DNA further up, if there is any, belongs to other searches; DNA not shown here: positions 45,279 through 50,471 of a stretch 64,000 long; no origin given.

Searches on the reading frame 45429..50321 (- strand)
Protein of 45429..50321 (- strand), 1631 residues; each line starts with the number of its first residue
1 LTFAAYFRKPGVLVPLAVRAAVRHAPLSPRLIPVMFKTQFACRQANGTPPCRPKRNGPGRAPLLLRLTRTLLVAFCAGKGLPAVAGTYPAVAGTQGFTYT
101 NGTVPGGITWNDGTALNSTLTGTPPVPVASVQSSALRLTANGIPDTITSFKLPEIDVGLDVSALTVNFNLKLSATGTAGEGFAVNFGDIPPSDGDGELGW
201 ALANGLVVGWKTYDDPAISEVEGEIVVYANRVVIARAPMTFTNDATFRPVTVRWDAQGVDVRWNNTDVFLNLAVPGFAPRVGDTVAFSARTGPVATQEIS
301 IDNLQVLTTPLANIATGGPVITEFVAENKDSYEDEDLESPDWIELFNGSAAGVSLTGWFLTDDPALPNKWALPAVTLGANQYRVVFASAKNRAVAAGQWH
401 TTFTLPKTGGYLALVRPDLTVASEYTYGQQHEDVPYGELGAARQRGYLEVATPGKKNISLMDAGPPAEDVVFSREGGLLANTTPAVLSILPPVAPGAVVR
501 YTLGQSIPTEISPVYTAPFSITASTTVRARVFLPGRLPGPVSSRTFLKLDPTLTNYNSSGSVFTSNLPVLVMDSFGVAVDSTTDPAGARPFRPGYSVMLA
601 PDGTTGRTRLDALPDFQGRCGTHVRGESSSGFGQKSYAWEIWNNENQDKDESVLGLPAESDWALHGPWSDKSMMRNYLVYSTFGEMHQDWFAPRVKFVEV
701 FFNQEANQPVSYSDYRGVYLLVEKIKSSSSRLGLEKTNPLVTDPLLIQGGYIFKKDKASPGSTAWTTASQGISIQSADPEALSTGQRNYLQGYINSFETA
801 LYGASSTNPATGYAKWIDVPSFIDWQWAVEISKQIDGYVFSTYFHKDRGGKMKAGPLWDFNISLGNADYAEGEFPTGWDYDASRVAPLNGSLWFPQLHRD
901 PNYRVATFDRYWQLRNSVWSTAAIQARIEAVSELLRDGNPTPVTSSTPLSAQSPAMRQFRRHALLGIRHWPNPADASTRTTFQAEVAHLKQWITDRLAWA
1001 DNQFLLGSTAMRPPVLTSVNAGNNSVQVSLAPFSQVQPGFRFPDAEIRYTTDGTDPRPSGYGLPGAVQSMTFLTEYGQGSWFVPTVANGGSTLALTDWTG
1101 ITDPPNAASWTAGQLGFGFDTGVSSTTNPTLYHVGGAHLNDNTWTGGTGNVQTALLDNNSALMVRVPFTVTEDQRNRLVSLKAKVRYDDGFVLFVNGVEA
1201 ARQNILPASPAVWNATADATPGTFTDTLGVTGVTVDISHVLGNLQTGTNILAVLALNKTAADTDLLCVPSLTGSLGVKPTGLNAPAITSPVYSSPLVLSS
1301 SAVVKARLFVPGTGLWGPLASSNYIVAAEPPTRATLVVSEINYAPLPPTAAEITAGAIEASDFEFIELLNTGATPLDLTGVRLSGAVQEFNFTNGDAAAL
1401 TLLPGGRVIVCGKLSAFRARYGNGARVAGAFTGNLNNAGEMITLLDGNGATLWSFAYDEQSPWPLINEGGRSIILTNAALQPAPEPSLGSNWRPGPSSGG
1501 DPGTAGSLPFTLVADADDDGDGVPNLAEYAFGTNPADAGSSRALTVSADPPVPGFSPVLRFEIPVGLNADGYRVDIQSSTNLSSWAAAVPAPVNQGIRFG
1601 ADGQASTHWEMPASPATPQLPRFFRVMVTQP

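Call 74: search_protein_families(library=pfam, proteins=[window:45429-50321:-], max_evalue=0.00001)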
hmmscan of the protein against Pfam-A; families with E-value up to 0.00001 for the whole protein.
window:45429-50321:- (1631 aa): 4 families
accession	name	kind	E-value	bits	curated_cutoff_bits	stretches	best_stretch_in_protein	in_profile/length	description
PF08757.17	CotH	-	4.3e-51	174.8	23.8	1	623-999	2-321/322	CotH kinase protein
PF00932.25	LTD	-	1.8e-21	77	34.3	2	315-428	4-108/109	Lamin Tail Domain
PF13287.12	Fn3_assoc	-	2.8e-19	69.4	23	1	495-546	8-59/59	Fn3 associated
PF13290.12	CHB_HEX_C_1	-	1.5e-16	60.5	22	1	494-541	18-65/67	Chitobiase/beta-hexosaminidase C-terminal domain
